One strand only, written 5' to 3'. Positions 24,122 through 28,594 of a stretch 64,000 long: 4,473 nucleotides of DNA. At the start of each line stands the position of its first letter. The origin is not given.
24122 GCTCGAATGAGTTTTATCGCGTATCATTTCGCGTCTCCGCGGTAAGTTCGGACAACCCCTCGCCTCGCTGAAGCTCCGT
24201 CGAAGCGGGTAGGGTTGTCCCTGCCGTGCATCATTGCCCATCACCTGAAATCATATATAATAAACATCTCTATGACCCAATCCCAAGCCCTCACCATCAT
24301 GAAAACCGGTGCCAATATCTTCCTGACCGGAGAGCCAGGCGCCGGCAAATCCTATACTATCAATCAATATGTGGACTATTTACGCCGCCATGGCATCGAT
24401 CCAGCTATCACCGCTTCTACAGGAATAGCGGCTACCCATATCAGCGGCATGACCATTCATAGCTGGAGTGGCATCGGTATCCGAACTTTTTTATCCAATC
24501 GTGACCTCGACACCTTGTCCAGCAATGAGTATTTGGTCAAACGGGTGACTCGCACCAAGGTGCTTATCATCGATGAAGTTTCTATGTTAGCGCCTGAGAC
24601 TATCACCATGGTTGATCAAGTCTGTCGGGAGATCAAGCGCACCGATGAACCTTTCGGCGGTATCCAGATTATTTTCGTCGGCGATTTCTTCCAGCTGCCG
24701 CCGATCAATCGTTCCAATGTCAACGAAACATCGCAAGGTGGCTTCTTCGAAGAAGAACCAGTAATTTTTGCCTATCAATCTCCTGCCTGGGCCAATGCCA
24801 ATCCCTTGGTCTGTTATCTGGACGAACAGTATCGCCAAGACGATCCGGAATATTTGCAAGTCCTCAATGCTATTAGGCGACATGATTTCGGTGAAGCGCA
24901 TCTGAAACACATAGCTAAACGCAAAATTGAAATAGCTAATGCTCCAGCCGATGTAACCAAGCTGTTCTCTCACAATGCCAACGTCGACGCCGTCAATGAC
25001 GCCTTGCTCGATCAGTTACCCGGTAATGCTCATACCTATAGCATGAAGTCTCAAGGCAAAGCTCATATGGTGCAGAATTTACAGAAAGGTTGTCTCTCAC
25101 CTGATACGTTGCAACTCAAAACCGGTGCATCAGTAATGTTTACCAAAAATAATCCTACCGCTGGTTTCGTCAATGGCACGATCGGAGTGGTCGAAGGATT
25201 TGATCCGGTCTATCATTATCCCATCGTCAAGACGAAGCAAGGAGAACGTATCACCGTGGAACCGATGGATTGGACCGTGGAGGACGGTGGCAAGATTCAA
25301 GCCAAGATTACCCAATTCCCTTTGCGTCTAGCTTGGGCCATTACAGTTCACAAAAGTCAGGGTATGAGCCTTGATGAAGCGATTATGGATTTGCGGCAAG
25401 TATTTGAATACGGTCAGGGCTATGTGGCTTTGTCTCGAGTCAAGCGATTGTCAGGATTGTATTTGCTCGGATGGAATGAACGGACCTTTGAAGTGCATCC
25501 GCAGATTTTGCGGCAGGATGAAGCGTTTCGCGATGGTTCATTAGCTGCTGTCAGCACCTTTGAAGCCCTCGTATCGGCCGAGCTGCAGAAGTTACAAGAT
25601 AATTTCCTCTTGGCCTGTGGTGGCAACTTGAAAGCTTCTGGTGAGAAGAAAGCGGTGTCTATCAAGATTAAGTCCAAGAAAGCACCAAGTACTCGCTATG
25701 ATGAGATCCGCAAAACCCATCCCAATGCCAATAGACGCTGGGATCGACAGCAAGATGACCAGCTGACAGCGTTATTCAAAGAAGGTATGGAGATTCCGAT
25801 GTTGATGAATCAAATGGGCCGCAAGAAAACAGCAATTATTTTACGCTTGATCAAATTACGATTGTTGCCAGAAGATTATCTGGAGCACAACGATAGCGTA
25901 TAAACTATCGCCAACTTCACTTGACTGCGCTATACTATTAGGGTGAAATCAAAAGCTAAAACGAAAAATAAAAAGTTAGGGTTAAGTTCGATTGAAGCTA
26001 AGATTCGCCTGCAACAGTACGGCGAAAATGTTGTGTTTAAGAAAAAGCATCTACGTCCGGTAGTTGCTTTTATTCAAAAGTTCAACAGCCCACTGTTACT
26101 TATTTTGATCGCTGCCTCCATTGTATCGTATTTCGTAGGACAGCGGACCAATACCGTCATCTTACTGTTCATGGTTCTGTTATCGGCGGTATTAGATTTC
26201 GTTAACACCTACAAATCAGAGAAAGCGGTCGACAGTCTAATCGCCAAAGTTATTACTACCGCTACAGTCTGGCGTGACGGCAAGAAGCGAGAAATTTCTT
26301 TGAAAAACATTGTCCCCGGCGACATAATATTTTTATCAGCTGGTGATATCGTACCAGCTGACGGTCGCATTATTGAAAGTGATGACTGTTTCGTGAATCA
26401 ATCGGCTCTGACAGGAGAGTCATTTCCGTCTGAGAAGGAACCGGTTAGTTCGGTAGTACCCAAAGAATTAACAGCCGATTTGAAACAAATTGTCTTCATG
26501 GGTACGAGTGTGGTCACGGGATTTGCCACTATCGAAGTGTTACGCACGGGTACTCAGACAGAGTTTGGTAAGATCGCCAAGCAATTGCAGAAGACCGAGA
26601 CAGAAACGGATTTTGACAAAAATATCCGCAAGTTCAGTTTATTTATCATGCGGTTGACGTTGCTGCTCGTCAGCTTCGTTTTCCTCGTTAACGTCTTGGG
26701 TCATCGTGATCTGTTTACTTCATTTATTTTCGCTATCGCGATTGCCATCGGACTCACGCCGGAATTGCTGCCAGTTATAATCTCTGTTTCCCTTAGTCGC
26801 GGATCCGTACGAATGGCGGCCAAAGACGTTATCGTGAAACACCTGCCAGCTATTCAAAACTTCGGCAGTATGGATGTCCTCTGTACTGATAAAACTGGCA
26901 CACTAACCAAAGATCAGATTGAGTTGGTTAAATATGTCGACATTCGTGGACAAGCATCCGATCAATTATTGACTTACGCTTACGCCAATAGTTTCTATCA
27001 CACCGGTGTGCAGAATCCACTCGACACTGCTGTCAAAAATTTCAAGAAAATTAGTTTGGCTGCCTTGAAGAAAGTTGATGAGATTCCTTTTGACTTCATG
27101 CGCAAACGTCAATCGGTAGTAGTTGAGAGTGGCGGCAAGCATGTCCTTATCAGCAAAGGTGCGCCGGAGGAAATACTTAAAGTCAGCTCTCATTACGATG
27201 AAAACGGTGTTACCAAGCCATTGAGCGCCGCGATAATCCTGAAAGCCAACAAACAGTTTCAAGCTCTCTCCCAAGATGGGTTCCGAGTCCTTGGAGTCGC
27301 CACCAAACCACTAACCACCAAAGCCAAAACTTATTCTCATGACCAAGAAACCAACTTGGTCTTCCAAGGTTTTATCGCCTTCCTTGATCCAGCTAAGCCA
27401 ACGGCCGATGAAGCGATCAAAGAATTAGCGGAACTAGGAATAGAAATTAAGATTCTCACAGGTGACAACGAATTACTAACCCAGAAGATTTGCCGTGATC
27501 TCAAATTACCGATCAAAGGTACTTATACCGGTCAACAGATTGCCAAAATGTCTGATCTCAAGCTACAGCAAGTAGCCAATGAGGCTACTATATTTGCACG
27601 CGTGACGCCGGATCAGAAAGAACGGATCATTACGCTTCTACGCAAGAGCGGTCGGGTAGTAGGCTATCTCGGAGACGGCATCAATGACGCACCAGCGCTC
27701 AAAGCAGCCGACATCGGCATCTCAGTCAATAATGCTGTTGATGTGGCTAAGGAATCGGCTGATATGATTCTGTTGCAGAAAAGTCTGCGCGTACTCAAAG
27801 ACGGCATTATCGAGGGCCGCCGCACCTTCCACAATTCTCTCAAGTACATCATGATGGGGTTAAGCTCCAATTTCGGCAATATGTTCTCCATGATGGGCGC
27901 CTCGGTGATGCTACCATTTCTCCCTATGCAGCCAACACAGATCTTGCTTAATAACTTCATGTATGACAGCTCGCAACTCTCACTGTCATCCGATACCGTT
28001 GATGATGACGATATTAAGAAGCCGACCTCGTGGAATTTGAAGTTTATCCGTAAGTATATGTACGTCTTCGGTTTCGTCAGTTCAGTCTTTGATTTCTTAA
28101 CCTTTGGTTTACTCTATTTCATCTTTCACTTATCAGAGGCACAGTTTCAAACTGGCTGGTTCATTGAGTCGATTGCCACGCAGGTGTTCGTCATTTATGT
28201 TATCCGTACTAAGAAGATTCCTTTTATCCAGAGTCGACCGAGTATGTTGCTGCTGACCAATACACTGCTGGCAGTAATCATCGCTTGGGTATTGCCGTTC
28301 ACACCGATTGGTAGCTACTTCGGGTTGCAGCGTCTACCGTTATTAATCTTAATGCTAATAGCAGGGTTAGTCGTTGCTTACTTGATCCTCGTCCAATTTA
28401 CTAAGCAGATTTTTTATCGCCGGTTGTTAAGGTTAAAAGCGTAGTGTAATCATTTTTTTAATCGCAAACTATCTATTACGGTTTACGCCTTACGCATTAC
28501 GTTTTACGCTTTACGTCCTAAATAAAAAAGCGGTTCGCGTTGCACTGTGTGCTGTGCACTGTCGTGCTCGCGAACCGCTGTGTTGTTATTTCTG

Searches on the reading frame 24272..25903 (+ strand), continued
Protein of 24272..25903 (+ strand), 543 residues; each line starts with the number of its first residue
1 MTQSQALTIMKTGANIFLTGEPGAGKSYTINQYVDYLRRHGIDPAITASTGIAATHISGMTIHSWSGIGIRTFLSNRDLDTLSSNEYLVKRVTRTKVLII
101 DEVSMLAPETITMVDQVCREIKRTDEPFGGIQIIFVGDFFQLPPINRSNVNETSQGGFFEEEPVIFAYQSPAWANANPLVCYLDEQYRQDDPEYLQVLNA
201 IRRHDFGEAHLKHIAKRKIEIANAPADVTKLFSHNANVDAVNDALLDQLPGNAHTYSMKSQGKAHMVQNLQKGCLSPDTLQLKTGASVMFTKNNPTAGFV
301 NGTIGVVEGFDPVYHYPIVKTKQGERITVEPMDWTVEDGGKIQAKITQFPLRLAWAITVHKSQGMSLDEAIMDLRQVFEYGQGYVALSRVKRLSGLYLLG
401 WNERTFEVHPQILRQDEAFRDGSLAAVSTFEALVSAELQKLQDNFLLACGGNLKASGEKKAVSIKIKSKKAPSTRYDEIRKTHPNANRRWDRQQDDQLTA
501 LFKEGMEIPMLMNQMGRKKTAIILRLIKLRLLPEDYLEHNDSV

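Call 52: search_solved_structures(query=window:24272-25903:+, max_evalue=1e-10, show_alignments=1)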
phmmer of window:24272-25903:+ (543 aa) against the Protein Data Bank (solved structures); distinct sequences matched with E-value up to 1e-10: 19.
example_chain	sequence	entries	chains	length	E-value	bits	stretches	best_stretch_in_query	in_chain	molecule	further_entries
8xak_A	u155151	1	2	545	4e-65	223.5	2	4-344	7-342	ATP-dependent DNA helicase PIF1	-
5o6b_A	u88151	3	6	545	4e-65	223.5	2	4-344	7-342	ATP-dependent DNA helicase PIF1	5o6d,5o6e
6hpt_A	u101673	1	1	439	4.9e-62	213.4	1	5-423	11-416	ATP-dependent DNA helicase PIF1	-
5fhh_A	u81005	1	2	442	5.1e-62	213.3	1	5-423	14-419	ATP-dependent DNA helicase PIF1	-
9fb8_A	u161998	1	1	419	1e-61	212.3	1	5-421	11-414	ATP-dependent DNA helicase PIF1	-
6hph_A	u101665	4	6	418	1.1e-61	212.1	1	5-419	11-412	ATP-dependent DNA helicase PIF1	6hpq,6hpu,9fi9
7otj_A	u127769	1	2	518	2.5e-61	211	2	6-312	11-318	ATP-dependent DNA helicase PIF1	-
5ftb_A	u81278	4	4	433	1.1e-51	179.2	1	12-397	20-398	TPR DOMAIN PROTEIN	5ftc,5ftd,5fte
5fhd_A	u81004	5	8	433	1.6e-51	178.7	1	12-397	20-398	Uncharacterized protein | ATP-dependent DNA helicase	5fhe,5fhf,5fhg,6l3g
5ftf_A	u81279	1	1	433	1.6e-51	178.7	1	12-397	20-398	TPR DOMAIN PROTEIN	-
8bns_A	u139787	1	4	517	1.1e-48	169.3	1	4-398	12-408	AAA ATPase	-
8bnv_A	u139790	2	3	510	3.8e-46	160.9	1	12-398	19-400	AAA family ATPase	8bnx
6s3p_A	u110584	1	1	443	8.4e-38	133.4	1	17-398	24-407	PIF1 helicase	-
6s3e_A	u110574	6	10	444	8.4e-38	133.4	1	17-398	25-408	PIF1 helicase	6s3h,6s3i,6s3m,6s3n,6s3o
7bil_A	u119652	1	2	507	1.3e-37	132.8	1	17-398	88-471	PIF1 helicase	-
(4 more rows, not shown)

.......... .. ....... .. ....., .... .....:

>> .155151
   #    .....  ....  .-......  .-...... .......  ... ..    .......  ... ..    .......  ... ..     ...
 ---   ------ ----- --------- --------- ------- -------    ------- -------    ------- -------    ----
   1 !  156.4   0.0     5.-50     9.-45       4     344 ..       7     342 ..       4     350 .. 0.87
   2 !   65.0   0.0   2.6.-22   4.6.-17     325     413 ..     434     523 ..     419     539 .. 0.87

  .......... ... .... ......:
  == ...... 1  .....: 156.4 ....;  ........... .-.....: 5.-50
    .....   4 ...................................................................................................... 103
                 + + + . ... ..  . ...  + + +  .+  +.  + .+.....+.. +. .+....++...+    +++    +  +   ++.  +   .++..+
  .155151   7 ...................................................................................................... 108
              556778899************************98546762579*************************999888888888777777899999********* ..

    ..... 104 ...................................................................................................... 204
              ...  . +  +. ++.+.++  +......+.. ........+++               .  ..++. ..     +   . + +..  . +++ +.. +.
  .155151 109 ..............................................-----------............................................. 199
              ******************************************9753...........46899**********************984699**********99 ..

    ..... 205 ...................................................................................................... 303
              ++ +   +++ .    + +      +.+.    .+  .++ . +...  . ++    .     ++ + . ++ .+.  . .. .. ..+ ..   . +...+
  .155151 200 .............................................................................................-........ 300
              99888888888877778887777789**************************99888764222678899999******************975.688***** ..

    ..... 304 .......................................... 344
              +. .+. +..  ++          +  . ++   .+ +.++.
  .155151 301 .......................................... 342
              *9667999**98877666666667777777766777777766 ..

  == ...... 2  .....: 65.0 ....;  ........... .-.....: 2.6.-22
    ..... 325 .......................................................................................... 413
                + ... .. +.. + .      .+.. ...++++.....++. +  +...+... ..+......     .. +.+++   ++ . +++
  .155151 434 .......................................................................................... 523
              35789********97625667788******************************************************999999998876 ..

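Call 75: search_protein_families(library=padloc, proteins=[window:24272-25903:+], max_evalue=0.001)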
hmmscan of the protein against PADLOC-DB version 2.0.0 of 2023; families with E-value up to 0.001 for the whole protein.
window:24272-25903:+ (543 aa): 11 families
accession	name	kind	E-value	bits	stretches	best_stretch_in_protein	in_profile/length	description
PDLC05064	PDC-S68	-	1.5e-18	64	2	17-145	704-824/1273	-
PDLC01734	typeIV_RecD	-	2.2e-18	63.9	1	15-147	356-478/763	RecD_0_IVD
PDLC01148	RecD_like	-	1.9e-16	57.5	1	17-150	332-450/719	RecD/Tra ATPase fused to N-terminal HHH domain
PDLC05065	PDC-S68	-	9.4e-16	54.8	2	3-145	610-745/1221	-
PDLC04476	PDC-M16A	-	1e-11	42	1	13-336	23-351/691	-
PDLC05066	PDC-S68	-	1.6e-10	37.7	1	17-150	597-726/1202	-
PDLC04475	PDC-M16A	-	1e-09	35.5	1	10-315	27-336/721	-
PDLC04140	mad8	-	1.8e-05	22.5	0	10-41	24-57/314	mads_8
PDLC04474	PDC-M16A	-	0.00015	18.3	0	12-113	233-341/917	-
PDLC05035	PDC-S53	-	0.00018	17.7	0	326-368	793-832/900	-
PDLC04472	PDC-M16A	-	0.0002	17.8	0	15-106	241-344/930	-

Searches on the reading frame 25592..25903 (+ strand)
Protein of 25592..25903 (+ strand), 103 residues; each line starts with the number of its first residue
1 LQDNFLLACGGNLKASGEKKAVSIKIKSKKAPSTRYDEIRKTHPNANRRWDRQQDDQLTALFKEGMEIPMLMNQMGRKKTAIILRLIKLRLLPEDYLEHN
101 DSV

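Call 53: search_protein_families(library=pfam, proteins=[window:25592-25903:+], max_evalue=1)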
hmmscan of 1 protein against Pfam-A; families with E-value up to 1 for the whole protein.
window:25592-25903:+ (103 aa): 0 families

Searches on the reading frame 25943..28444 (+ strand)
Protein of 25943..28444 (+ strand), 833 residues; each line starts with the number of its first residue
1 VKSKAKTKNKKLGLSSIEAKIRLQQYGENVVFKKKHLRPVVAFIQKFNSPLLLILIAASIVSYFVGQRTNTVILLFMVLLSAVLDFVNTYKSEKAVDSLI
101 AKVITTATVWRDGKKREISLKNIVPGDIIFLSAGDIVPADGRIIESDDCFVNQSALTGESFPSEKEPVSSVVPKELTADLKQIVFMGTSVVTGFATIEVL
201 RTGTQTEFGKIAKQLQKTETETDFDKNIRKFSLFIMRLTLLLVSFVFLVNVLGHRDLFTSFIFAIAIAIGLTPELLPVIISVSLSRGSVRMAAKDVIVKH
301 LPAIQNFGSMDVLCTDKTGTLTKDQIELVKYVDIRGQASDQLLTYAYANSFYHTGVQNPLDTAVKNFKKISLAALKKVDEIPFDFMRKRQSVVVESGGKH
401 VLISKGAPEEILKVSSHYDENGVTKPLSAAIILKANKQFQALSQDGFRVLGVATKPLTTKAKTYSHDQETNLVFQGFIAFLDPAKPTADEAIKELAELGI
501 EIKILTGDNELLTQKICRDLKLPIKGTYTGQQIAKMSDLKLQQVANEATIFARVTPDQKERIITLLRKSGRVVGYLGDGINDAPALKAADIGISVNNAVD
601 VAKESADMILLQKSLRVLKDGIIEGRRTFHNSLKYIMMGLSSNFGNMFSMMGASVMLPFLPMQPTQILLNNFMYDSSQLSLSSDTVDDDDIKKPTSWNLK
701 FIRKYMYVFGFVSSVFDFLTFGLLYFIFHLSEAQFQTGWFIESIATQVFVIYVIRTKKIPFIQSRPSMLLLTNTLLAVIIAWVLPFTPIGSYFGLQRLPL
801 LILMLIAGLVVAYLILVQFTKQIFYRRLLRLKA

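Call 3: search_protein_families(library=pfam, proteins=[window:25943-28444:+], max_evalue=0.01)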
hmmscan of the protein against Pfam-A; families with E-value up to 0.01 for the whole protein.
window:25943-28444:+ (833 aa): 6 families
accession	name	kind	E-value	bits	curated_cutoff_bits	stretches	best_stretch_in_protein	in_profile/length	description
PF00122.25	E1-E2_ATPase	-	3.5e-48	164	28.1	1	105-294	5-181/181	E1-E2 ATPase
PF00689.26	Cation_ATPase_C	-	9.8e-22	78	27.3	1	659-823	1-175/175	Cation transporting ATPase, C-terminus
PF00702.32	Hydrolase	-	5.5e-15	56.7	26.4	1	310-590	1-191/191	haloacid dehalogenase-like hydrolase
PF00690.31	Cation_ATPase_N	-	5.6e-11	42.4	20.4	1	9-62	16-69/69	Cation transporter/ATPase, N-terminus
PF13246.12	Cation_ATPase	-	5.2e-09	36.4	21.7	1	374-418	45-91/91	Cation transport ATPase (P-type)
PF08282.18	Hydrolase_3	-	3.3e-06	27.5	20.9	1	575-611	208-244/255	haloacid dehalogenase-like hydrolase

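Call 76: search_protein_families(library=ncbifam, proteins=[window:25943-28444:+], max_evalue=0.00001)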
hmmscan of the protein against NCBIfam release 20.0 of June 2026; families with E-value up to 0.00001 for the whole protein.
window:25943-28444:+ (833 aa): 21 families
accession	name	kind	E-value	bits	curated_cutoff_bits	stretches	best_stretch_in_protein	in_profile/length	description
TIGR01524.1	ATPase-IIIB_Mg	equivalog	4.9e-270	898.1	610.75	1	8-828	28-864/867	magnesium-translocating P-type ATPase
NF011702.0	PRK15122.1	subfamily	4.1e-257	855.6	975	1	6-828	42-903/907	magnesium-translocating P-type ATPase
TIGR01647.1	ATPase-IIIA_H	equivalog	9.3e-138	460.5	615.5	1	13-783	1-751/755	plasma-membrane proton-efflux P-type ATPase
TIGR01522.1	ATPase-IIA2_Ca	equivalog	1.4e-120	403.5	798.3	1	9-705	19-725/854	calcium-transporting P-type ATPase, PMR1-type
TIGR01116.1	ATPase-IIA1_Ca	equivalog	2.3e-101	340.2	703.4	2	44-334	2-289/799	calcium-translocating P-type ATPase, SERCA-type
TIGR01494.1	ATPase_P-type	subfamily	1.4e-87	294.1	62.3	3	204-522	108-365/478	HAD-IC family P-type ATPase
TIGR01517.1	ATPase-IIB_Ca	equivalog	2.5e-80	270.8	507.05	1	8-724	50-783/882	calcium-translocating P-type ATPase, PMCA-type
TIGR01523.1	ATPase-IID_K-Na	equivalog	1.1e-77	261.6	645.05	3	373-673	481-800/997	potassium/sodium efflux P-type ATPase, fungal-type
TIGR01106.1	ATPase-IIC_X-K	subfamily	1.2e-74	251.8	946.1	3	13-327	36-361/997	Na,H/K antiporter P-type ATPase subunit alpha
TIGR01657.1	P-ATPase-V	hypoth_equivalog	1.9e-72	244.3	618.25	3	6-338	133-476/1055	ATP13A2 family polyamine export P-type ATPase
TIGR01525.1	ATPase-IB_hvy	subfamily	4.2e-71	240.5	346.25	2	55-524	5-427/560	heavy metal translocating P-type ATPase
TIGR01512.1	ATPase-IB2_Cd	subfamily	7.6e-51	173.3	313.5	2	54-333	4-257/494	cadmium family heavy metal-translocating P-type ATPase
TIGR01511.1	ATPase-IB1_Cu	subfamily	1.3e-49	169.5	397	2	69-336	44-287/542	copper-translocating P-type ATPase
NF008262.1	PRK11033.1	equivalog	4.5e-41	141.1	1005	2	57-526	184-602/731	zinc/cadmium/mercury/lead-transporting ATPase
NF033775.1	P_type_ZntA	exception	2e-38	132.2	1240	2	57-364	189-481/732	Zn(II)/Cd(II)/Pb(II) translocating P-type ATPase ZntA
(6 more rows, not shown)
